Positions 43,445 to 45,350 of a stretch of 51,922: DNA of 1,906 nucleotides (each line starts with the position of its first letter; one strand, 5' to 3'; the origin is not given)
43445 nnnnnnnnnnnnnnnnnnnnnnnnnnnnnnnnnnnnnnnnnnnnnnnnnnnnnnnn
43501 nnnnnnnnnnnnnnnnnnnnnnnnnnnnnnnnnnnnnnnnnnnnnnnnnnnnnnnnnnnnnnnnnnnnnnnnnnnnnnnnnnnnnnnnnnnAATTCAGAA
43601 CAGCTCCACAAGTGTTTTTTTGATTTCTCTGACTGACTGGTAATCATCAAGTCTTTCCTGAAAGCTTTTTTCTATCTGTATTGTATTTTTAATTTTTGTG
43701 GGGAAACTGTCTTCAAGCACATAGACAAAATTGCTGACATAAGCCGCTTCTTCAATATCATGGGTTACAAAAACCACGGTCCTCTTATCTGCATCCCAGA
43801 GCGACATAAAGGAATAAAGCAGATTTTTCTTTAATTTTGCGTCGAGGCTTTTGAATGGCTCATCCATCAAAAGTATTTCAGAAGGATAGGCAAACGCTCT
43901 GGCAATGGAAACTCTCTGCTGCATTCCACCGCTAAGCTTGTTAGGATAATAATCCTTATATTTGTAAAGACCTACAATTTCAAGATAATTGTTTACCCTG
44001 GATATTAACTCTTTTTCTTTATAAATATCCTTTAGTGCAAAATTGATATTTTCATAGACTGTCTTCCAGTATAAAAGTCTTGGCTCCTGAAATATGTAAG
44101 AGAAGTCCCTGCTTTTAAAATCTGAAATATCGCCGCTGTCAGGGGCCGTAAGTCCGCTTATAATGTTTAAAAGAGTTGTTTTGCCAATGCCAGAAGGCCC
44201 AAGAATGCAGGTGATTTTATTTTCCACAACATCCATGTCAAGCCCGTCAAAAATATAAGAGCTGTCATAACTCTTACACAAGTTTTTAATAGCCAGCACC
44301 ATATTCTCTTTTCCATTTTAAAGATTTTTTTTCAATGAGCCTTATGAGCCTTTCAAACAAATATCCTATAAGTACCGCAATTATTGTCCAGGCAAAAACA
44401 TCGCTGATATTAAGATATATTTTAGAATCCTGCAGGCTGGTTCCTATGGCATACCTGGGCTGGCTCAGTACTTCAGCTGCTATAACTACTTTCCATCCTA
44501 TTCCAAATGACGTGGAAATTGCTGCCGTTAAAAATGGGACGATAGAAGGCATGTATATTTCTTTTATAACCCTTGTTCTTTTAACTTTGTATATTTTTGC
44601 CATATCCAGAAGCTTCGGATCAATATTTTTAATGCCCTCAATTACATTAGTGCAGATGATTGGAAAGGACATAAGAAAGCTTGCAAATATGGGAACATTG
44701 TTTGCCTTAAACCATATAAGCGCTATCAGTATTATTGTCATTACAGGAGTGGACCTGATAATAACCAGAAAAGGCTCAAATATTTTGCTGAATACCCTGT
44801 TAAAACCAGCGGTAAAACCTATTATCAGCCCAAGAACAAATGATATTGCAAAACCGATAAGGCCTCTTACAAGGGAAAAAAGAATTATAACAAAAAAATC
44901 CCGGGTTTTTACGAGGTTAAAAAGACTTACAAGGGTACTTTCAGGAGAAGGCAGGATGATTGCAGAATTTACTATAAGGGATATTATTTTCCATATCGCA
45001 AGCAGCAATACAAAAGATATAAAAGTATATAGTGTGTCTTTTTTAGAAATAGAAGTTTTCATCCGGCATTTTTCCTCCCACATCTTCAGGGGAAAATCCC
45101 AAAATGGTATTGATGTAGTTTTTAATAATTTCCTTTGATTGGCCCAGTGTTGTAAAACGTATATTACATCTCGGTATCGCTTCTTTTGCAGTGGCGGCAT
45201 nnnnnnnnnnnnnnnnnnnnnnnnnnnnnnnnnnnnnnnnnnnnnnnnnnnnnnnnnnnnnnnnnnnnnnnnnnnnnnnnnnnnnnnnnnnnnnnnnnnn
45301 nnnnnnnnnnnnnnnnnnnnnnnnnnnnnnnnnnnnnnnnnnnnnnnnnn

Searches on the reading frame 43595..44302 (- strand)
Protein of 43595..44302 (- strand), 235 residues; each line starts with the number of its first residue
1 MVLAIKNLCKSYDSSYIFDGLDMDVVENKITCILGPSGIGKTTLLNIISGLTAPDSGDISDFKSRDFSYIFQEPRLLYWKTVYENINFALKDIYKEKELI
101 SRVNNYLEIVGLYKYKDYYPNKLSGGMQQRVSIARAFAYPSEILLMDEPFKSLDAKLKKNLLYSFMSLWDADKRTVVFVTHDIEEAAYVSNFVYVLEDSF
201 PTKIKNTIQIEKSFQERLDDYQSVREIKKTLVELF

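Call 54: search_protein_families(library=pfam, proteins=[window:43595-44302:-], max_evalue=0.001)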
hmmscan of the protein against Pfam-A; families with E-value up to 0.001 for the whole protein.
window:43595-44302:- (235 aa): 5 families
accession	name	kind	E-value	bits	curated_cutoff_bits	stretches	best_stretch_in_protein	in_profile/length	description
PF00005.33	ABC_tran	-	9.8e-29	101.1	25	1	19-150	2-136/137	ABC transporter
PF13304.12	AAA_21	-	5.7e-09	36.9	27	0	120-184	235-301/304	AAA domain, putative AbiEii toxin, Type IV TA system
PF13476.12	AAA_23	-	2.6e-06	28.6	27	1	19-230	11-185/201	AAA domain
PF03193.22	RsgA_GTPase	-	2e-05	24.9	30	1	25-63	103-141/174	RsgA GTPase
PF13175.12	AAA_15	-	0.00012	22.3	32.1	1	27-220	22-181/374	AAA ATPase domain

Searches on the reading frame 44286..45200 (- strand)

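Call 54: search_protein_families(library=pfam, proteins=[window:44286-45200:-], max_evalue=0.001)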
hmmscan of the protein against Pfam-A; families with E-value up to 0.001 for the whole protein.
window:44286-45200:- (304 aa): 1 family
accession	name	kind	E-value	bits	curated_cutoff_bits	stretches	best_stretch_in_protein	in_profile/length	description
PF00528.27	BPD_transp_1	-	3.1e-18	66.6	26.4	1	124-292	5-181/184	Binding-protein-dependent transport system inner membrane component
